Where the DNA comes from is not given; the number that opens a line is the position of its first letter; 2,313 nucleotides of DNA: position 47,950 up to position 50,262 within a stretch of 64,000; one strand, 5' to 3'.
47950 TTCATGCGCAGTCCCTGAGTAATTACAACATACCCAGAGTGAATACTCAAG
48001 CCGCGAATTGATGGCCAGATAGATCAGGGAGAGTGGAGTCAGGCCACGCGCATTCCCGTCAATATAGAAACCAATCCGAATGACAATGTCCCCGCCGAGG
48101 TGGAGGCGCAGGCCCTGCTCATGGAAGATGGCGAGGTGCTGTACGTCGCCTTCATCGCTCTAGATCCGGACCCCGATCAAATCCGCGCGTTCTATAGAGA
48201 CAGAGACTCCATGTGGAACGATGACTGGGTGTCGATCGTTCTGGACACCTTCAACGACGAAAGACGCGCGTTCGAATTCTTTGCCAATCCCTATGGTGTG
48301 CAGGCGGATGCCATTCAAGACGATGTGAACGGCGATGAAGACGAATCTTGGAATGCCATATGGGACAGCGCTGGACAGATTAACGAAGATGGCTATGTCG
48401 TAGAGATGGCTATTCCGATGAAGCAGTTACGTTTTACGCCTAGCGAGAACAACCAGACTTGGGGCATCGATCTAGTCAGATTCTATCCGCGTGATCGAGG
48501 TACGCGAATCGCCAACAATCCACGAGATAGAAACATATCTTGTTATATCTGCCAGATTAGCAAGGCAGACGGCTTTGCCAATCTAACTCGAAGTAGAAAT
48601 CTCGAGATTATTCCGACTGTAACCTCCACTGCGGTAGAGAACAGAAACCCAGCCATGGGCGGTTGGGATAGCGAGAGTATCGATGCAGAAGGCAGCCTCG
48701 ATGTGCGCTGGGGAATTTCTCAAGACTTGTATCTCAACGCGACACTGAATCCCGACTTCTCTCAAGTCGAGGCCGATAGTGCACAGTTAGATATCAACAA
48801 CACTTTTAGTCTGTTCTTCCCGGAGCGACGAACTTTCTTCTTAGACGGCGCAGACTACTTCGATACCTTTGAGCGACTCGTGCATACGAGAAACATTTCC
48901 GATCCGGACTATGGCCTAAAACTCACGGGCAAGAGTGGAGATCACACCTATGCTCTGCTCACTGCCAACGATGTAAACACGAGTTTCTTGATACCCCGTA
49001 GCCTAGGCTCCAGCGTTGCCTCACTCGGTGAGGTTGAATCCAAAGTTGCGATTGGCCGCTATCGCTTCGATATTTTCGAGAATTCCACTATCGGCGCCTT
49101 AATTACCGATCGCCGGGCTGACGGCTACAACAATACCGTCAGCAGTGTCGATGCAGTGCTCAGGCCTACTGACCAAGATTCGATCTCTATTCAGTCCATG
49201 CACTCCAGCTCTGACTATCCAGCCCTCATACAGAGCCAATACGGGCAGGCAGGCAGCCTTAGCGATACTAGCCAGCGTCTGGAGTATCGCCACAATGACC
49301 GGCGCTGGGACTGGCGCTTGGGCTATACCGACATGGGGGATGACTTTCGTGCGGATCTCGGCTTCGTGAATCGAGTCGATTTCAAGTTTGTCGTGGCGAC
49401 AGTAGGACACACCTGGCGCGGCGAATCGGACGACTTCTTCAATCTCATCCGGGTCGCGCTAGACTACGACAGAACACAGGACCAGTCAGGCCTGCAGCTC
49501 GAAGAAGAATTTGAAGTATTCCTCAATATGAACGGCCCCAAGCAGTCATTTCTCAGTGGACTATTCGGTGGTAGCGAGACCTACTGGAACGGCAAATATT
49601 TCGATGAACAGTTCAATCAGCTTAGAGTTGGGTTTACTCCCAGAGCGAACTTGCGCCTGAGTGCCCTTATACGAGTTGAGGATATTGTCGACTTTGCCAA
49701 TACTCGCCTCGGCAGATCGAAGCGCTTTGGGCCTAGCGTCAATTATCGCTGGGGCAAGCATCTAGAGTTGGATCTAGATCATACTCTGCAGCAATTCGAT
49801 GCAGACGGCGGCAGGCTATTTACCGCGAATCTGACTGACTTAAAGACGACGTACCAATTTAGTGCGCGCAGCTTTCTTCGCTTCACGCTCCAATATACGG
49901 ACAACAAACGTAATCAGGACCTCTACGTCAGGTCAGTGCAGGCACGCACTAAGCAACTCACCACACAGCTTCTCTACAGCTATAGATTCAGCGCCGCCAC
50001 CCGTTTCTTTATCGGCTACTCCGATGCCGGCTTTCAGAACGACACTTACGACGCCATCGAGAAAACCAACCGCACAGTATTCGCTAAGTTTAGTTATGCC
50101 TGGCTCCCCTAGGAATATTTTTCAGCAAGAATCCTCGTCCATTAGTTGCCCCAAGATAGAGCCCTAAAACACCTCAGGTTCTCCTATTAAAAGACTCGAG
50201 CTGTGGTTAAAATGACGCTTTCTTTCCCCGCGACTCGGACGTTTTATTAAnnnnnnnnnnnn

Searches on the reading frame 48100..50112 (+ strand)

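Call 53: search_protein_families(library=pfam, proteins=[window:48100-50112:+], max_evalue=0.001)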
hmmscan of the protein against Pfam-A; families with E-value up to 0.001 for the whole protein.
window:48100-50112:+ (670 aa): 2 families
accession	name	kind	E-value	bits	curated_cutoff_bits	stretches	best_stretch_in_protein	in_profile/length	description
PF19313.5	DUF5916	-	5.8e-13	48.9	22.6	1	190-266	20-94/572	Domain of unknown function (DUF5916)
PF06452.16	CBM9_1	-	2.3e-09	37.8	23.4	1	3-136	33-157/185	Carbohydrate family 9 binding domain-like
